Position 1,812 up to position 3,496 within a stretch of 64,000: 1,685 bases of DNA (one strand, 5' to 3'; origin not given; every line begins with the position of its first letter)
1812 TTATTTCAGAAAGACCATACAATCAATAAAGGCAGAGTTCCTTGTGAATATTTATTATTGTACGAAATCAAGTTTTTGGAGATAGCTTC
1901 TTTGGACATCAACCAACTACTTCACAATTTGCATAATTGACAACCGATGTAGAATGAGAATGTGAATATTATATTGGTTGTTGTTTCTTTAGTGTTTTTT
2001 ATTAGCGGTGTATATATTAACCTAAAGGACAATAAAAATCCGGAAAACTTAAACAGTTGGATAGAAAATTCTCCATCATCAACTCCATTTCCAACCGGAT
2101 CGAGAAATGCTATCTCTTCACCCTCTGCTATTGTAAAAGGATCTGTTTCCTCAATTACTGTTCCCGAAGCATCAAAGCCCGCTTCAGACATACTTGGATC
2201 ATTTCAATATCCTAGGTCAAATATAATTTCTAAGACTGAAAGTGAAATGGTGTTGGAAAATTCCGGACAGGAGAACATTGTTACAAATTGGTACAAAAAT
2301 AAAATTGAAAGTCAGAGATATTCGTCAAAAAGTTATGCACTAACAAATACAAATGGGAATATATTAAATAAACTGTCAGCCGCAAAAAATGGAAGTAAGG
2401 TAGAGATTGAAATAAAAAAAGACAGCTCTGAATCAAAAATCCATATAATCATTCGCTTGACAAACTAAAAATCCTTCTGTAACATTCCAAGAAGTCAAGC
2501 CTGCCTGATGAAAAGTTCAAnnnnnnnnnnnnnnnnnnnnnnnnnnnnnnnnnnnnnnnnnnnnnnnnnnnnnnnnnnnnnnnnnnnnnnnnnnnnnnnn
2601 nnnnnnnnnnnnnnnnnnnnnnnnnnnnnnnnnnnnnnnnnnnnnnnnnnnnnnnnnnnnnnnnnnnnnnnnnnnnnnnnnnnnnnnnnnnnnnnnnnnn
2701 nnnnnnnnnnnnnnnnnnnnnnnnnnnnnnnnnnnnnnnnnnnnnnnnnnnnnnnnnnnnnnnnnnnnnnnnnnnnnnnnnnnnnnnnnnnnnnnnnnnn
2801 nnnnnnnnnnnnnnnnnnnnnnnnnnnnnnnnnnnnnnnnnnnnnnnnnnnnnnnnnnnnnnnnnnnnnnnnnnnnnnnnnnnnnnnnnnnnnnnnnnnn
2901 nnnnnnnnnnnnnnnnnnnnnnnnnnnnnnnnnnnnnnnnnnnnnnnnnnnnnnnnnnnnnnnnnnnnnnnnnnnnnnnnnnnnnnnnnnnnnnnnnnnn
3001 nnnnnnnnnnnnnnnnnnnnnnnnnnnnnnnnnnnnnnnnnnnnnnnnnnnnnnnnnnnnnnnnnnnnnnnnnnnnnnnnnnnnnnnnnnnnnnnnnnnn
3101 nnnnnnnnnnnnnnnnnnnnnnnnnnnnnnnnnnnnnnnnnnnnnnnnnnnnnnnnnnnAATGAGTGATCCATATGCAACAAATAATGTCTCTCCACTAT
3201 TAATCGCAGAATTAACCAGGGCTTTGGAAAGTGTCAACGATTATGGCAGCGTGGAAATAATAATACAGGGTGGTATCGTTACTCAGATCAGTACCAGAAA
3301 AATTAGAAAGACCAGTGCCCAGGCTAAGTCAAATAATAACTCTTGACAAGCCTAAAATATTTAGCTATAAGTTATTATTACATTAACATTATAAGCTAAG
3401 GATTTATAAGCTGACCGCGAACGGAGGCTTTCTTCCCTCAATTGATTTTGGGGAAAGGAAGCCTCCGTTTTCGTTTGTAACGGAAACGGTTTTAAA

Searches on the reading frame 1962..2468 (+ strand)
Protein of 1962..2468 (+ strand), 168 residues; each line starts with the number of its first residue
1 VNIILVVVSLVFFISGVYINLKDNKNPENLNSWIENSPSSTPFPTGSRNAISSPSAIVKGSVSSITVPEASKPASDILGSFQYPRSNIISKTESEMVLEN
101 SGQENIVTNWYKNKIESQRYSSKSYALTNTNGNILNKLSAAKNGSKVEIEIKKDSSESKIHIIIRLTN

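Call 3: search_protein_families(library=pfam, proteins=[window:1962-2468:+], max_evalue=1)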
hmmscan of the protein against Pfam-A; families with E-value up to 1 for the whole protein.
window:1962-2468:+ (168 aa): 1 family
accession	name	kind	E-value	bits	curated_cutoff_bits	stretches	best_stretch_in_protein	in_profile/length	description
PF21027.3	Sde0182_C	-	0.097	13.7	27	1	137-168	35-67/83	Cellulose-binding protein Sde0182, C-terminal domain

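Call 4: search_protein_families(library=ncbifam, proteins=[window:1962-2468:+], max_evalue=1)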
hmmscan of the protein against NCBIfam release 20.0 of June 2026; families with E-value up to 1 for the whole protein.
window:1962-2468:+ (168 aa): 1 family
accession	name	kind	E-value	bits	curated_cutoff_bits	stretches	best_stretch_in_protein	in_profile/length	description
NF046016.1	LMxysn_1693_fam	subfamily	0.26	11.3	70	1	61-159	21-108/150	LMxysn_1693 family intestinal colonization protein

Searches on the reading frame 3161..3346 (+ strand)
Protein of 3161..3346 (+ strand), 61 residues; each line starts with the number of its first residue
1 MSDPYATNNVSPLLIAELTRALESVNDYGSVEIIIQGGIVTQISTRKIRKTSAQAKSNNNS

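Call 3: search_protein_families(library=pfam, proteins=[window:3161-3346:+], max_evalue=1)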
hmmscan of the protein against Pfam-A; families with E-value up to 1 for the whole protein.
window:3161-3346:+ (61 aa): 2 families
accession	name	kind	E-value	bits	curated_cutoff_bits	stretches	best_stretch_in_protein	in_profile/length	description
PF10055.14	DUF2292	-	3.3e-07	30.2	22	1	15-44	2-30/37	Uncharacterized small protein (DUF2292)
PF00378.25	ECH_1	-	0.14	11.9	27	1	1-37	11-47/251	Enoyl-CoA hydratase/isomerase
